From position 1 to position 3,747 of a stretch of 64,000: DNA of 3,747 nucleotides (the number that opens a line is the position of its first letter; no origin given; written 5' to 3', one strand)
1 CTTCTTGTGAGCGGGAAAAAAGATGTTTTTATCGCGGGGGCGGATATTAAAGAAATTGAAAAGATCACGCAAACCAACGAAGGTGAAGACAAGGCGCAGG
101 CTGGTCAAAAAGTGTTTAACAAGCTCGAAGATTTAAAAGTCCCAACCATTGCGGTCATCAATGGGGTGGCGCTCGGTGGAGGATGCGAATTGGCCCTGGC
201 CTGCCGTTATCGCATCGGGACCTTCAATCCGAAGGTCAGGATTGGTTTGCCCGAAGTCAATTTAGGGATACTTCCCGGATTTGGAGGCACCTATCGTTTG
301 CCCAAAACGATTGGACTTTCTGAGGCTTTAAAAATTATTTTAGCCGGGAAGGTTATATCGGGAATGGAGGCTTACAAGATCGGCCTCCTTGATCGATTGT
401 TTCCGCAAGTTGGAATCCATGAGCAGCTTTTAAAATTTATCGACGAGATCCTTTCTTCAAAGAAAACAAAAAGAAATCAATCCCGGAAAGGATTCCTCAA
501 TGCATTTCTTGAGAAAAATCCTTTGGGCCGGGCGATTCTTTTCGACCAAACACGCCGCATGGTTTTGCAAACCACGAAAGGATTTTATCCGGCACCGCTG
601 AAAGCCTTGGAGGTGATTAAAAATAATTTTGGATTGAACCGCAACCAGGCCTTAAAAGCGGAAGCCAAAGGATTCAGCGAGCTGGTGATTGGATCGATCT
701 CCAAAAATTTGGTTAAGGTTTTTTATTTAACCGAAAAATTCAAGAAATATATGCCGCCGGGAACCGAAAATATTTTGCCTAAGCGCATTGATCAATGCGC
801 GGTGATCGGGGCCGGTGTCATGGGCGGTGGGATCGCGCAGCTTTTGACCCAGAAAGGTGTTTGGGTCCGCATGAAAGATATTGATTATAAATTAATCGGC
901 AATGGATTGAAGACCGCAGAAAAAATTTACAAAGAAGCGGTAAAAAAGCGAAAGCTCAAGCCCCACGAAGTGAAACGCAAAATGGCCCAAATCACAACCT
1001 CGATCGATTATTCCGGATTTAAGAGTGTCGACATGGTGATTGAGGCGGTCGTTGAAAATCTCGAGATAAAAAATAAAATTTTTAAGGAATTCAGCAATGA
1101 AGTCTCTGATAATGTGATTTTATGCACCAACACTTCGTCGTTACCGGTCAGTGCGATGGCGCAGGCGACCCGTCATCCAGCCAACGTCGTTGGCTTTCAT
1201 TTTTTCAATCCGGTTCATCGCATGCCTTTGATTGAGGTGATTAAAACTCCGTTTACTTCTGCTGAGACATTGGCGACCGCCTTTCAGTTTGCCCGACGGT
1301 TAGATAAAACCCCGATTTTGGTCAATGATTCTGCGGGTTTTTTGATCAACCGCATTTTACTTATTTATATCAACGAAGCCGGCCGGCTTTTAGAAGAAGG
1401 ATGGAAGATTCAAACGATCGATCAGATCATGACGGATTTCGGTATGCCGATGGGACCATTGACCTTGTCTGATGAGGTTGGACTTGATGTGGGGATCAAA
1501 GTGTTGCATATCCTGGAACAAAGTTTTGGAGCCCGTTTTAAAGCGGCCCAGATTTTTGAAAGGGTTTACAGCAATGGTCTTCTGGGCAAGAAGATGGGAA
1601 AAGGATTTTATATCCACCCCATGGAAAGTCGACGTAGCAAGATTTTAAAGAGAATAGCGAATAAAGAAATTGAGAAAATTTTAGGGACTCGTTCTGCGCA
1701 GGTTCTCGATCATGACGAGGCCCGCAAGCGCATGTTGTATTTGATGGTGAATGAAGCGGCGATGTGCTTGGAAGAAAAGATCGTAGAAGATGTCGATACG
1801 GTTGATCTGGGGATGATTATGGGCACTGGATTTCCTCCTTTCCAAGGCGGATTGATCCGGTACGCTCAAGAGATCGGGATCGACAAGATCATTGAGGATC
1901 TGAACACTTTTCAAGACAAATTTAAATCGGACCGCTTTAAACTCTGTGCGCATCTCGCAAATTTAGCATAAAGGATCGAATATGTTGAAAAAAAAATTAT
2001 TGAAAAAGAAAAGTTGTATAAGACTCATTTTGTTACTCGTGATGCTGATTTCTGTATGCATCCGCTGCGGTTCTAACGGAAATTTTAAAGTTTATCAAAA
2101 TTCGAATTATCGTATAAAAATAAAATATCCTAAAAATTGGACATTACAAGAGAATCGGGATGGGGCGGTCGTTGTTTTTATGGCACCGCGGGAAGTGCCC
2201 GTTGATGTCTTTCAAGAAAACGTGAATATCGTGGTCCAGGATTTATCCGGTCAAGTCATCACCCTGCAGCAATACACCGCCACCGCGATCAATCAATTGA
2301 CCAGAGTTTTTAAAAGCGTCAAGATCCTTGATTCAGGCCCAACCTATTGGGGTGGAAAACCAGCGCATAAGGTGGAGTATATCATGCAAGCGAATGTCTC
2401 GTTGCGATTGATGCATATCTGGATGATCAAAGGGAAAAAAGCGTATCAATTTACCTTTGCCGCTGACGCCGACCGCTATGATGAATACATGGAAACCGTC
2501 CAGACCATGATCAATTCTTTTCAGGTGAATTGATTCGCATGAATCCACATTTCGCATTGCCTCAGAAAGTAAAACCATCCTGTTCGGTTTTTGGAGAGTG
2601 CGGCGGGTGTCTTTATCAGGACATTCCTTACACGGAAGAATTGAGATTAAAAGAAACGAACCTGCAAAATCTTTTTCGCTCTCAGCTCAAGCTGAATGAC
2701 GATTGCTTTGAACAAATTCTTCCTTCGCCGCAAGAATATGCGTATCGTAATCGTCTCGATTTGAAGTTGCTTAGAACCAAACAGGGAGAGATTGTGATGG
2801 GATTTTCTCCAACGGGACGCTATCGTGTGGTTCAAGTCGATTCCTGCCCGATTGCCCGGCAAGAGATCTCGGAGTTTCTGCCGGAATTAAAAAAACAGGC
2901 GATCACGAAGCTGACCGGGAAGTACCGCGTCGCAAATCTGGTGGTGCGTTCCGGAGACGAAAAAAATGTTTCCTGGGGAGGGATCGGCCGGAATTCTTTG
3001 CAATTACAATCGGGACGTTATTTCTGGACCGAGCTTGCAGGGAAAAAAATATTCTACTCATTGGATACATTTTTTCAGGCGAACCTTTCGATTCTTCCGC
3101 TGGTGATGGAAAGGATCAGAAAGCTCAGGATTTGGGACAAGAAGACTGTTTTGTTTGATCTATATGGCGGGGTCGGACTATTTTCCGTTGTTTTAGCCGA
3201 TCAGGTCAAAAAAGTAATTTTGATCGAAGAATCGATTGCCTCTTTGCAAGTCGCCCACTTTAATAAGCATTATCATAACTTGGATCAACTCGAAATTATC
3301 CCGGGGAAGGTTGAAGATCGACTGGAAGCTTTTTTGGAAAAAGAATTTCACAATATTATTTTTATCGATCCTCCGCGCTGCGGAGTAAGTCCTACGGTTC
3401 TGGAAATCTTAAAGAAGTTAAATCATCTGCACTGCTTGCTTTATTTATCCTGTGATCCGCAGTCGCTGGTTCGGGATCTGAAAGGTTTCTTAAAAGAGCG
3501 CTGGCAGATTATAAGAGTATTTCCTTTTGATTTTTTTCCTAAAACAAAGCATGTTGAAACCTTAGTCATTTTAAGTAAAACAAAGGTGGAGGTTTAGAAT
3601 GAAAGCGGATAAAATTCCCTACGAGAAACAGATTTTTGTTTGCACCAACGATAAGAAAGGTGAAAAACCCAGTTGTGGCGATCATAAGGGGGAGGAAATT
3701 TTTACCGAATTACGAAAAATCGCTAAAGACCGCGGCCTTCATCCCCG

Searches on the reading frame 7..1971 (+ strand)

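Call 57: search_protein_families(library=ncbifam, proteins=[window:7-1971:+], max_evalue=1e-10)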
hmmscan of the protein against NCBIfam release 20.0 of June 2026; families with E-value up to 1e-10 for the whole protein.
window:7-1971:+ (654 aa): 63 families (the best 25 are shown)
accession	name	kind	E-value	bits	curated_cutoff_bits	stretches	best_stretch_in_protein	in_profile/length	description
NF008363.0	PRK11154.1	equivalog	1.1e-205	684.9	869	1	1-653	58-698/708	fatty acid oxidation complex subunit alpha FadJ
TIGR02440.1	FadJ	equivalog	1.2e-184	615.4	968.45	1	1-654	53-692/699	fatty acid oxidation complex subunit alpha FadJ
NF008727.0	PRK11730.1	equivalog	3.8e-176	587.5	870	1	2-637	58-692/717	fatty acid oxidation complex subunit alpha FadB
TIGR02437.1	FadB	equivalog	3.3e-153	511.7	933.55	1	2-630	58-685/714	fatty acid oxidation complex subunit alpha FadB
TIGR02441.1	fa_ox_alpha_mit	equivalog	3.5e-152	508.1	964.65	1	1-653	65-728/737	fatty acid oxidation complex subunit alpha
NF004474.0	PRK05808.1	subfamily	3.3e-82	276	408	1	261-536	3-281/283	3-hydroxybutyryl-CoA dehydrogenase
NF006124.0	PRK08268.1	subfamily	1.6e-79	268.2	508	1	260-559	6-309/507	3-hydroxyacyl-CoA dehydrogenase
NF005875.0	PRK07819.1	subfamily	2e-64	217.8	319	1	260-535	4-284/287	3-hydroxybutyryl-CoA dehydrogenase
NF005715.0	PRK07530.1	equivalog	8.8e-64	215.7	420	1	260-537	3-283/292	3-hydroxybutyryl-CoA dehydrogenase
NF006722.0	PRK09260.1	equivalog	2.1e-62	211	429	1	261-537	2-281/289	3-hydroxyacyl-CoA dehydrogenase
TIGR02279.1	PaaC-3OHAcCoADH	equivalog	2e-61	208.3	669.4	1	262-548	6-296/503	3-hydroxyacyl-CoA dehydrogenase PaaH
NF004699.0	PRK06035.1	equivalog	1e-55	189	500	1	261-530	3-278/294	3-hydroxyacyl-CoA dehydrogenase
NF052272.1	Staph_FadB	exception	4.9e-50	170.5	999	1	261-540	3-289/752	3-hydroxyacyl-CoA dehydrogenase/crotonase FadB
NF006143.0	PRK08293.1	equivalog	2.3e-49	168.3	312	1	261-538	4-288/291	3-hydroxyacyl-CoA dehydrogenase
NF005803.0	PRK07658.1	equivalog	1.3e-41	142.8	313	1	3-148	53-196/257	enoyl-CoA hydratase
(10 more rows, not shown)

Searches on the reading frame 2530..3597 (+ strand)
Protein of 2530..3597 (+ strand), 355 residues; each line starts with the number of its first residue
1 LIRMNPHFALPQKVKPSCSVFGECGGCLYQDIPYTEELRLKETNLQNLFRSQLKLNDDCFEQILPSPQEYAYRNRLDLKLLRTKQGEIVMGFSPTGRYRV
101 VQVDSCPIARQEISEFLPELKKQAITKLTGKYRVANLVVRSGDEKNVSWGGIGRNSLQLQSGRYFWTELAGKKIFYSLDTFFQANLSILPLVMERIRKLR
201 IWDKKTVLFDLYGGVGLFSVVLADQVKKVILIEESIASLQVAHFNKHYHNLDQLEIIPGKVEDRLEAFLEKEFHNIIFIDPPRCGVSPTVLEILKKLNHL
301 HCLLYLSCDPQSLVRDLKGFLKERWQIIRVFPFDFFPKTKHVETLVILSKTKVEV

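Call 57: search_protein_families(library=ncbifam, proteins=[window:2530-3597:+], max_evalue=1e-10)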
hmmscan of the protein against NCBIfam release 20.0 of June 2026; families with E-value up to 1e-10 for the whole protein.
window:2530-3597:+ (355 aa): 7 families
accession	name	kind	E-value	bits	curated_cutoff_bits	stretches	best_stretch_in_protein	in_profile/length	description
TIGR00479.1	rumA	equivalog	1e-53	182.8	183.55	2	156-343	244-432/432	23S rRNA (uracil(1939)-C(5))-methyltransferase RlmD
NF009639.0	PRK13168.1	equivalog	3.4e-46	158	458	2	170-350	266-445/446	23S rRNA (uracil(1939)-C(5))-methyltransferase RlmD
NF002910.0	PRK03522.2-3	equivalog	1.4e-27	96.7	558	1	168-350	198-382/383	23S rRNA (uracil(747)-C(5))-methyltransferase RlmC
TIGR02143.1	trmA_only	equivalog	6.2e-26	91.2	334.65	1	169-350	160-351/352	tRNA (uridine(54)-C5)-methyltransferase TrmA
NF002909.0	PRK03522.2-1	equivalog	1.3e-21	77.3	553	1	180-350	208-373/374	23S rRNA (uracil(747)-C(5))-methyltransferase RlmC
TIGR02085.1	meth_trns_rumB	equivalog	3.5e-19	69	429.5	1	179-349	208-373/374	23S rRNA (uracil(747)-C(5))-methyltransferase RlmC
NF002913.0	PRK03522.2-6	equivalog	4.9e-11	42.6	537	0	275-351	268-341/342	23S rRNA (uracil(747)-C(5))-methyltransferase RlmC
